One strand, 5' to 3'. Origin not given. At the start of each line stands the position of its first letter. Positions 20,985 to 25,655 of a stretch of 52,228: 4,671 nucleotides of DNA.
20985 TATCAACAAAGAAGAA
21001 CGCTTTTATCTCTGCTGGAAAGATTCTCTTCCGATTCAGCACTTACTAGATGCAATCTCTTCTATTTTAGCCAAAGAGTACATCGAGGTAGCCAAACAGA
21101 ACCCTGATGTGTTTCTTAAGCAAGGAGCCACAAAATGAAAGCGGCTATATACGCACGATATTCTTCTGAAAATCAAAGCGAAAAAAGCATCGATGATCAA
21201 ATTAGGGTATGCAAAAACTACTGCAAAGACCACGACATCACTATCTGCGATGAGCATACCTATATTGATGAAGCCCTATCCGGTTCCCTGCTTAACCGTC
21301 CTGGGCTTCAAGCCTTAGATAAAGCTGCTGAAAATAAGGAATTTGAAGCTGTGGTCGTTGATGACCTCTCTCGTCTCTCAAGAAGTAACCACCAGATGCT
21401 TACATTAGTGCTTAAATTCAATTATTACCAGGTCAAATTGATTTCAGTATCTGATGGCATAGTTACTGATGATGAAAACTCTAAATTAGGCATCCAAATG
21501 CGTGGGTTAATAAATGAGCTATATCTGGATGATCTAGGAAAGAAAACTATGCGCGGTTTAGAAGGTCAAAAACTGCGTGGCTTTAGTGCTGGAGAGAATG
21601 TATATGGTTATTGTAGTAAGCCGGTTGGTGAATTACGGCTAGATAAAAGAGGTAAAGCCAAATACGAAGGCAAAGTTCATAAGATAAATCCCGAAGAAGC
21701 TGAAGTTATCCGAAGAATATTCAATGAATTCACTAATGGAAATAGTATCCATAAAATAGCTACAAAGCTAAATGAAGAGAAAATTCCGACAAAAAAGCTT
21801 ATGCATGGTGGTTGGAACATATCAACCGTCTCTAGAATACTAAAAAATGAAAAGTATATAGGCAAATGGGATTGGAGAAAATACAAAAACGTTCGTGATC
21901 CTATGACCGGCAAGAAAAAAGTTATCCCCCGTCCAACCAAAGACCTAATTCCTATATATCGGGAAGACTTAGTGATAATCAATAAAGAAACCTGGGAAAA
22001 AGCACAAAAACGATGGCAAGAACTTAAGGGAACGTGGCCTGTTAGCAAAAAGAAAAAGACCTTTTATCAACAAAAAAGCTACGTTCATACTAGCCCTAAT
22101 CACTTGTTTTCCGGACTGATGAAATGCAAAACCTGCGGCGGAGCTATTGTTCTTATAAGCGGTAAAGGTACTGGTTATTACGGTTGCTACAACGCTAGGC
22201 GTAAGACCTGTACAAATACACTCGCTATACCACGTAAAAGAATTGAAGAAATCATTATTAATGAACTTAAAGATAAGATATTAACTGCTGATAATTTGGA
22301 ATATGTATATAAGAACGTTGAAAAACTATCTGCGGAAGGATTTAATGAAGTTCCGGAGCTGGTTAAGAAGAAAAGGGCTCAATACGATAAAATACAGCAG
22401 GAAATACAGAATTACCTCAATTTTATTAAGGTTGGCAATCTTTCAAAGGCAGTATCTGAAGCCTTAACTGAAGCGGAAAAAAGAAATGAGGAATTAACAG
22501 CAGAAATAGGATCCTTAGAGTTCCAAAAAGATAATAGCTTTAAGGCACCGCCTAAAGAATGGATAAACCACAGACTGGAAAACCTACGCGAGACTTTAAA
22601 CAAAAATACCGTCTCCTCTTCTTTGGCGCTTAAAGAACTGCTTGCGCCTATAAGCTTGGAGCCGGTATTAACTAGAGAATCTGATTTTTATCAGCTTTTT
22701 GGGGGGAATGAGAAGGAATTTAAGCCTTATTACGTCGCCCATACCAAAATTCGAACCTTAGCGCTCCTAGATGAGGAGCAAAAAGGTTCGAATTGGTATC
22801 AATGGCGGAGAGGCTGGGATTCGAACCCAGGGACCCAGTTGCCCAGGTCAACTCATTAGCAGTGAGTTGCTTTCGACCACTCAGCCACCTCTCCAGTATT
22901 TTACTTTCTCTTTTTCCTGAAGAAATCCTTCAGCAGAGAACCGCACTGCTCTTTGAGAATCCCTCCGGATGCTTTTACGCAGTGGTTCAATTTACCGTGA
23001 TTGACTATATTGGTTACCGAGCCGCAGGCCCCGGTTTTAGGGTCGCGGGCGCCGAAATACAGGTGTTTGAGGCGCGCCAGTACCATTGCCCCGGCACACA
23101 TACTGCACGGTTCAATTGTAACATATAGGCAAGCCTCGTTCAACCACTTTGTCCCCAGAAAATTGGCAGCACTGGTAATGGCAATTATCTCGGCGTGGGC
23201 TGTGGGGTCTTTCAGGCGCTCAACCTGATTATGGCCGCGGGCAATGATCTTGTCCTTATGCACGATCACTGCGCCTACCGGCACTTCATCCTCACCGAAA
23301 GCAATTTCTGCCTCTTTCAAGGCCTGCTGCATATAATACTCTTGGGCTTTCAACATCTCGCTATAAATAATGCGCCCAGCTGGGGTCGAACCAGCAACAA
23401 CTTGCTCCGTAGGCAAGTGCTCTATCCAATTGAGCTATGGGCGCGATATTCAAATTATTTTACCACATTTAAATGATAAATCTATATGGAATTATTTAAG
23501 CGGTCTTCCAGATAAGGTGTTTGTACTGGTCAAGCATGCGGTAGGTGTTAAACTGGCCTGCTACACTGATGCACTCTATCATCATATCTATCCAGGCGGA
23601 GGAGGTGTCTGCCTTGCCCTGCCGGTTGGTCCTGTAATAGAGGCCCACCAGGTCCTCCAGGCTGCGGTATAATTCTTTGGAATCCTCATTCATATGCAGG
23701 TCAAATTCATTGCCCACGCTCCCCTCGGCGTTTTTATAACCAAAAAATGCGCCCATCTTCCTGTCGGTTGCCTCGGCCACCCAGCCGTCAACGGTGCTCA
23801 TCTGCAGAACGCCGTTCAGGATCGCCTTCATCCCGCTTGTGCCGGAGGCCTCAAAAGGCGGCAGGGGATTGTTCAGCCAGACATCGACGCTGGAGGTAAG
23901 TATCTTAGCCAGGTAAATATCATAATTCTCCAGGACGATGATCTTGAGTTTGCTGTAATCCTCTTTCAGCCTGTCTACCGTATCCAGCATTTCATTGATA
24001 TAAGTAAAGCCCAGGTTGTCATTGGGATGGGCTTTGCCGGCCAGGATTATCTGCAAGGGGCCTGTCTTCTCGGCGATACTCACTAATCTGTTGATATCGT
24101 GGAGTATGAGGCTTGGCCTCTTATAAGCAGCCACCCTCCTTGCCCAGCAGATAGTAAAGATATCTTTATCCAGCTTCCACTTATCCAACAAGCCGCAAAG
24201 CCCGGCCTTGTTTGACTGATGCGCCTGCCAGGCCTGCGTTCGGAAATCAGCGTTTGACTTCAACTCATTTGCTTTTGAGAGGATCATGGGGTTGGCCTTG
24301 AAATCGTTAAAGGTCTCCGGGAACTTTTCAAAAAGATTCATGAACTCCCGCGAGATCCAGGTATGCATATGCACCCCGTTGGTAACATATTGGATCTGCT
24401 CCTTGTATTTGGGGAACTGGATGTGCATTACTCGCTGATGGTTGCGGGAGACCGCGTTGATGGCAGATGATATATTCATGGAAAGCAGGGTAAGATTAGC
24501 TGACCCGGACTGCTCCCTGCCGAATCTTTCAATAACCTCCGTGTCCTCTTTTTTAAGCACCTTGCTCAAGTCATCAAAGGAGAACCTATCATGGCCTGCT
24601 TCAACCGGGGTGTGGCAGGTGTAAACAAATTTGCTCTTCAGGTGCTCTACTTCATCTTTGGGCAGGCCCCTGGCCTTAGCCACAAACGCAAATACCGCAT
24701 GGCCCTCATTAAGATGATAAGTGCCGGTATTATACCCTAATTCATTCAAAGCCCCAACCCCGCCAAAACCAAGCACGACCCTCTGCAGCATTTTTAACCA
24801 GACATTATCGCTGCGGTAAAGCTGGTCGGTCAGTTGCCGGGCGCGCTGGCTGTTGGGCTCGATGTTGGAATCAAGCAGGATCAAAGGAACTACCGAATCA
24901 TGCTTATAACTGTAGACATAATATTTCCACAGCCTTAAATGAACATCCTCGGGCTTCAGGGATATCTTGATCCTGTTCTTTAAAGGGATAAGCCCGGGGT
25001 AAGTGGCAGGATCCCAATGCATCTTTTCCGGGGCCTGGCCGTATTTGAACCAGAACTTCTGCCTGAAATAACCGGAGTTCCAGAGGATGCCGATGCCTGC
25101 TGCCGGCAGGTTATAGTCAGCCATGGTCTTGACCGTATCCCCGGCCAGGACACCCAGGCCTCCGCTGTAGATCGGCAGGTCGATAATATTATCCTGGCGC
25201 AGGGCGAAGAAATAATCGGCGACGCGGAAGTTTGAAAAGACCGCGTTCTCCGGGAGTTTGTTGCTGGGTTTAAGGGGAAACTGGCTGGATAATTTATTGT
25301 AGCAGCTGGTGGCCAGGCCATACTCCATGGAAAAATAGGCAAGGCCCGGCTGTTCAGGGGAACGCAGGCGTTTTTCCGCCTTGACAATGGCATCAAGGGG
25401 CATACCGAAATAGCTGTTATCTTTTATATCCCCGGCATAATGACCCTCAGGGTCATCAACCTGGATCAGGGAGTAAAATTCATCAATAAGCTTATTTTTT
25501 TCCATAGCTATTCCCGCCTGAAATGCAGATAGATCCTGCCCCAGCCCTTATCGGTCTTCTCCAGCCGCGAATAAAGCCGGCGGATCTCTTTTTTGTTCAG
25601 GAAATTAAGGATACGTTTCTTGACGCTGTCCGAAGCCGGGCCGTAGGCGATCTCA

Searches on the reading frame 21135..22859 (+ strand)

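Call 75: search_protein_families(library=pfam, proteins=[window:21135-22859:+], max_evalue=0.001)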
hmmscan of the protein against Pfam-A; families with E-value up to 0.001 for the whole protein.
window:21135-22859:+ (574 aa): 4 families
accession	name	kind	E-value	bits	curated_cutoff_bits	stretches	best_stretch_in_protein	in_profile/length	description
PF00239.26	Resolvase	-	2.8e-29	102.5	23.3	1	3-149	1-143/145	Resolvase, N terminal domain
PF07508.19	Recombinase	-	5.1e-23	81.7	21.1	1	186-294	1-99/102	Recombinase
PF13408.12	Zn_ribbon_recom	-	3.2e-11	43.9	25.3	1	324-379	1-58/58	Recombinase zinc beta ribbon domain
PF08826.15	DMPK_coil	-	0.00051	20.5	22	0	421-462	13-52/61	DMPK coiled coil domain like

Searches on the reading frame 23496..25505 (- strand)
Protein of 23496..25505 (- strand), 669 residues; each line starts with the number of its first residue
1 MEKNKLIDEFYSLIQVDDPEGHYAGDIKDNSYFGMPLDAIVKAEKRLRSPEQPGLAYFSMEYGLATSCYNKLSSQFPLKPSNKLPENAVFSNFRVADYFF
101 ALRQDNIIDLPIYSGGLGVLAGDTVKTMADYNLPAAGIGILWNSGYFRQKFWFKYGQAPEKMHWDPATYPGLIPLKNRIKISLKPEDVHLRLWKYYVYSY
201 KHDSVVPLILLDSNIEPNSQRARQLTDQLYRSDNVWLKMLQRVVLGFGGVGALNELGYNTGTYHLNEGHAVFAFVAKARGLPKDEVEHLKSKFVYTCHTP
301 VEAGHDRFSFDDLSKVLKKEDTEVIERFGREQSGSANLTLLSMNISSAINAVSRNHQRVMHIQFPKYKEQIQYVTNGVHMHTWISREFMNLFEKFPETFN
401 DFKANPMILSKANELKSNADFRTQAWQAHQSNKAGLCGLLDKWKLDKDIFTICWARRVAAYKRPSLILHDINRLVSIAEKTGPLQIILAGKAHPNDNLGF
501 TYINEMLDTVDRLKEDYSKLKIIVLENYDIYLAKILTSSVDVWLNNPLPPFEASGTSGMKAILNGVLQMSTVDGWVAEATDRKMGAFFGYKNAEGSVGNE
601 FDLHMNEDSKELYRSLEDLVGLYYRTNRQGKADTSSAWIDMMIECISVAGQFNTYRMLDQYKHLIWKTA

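Call 75: search_protein_families(library=pfam, proteins=[window:23496-25505:-], max_evalue=0.001)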
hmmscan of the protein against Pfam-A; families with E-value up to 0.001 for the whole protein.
window:23496-25505:- (669 aa): 1 family
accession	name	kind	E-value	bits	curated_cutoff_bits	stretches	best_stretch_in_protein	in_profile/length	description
PF00343.26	Phosphorylase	-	3.5e-35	121.9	27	2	330-591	318-599/713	Carbohydrate phosphorylase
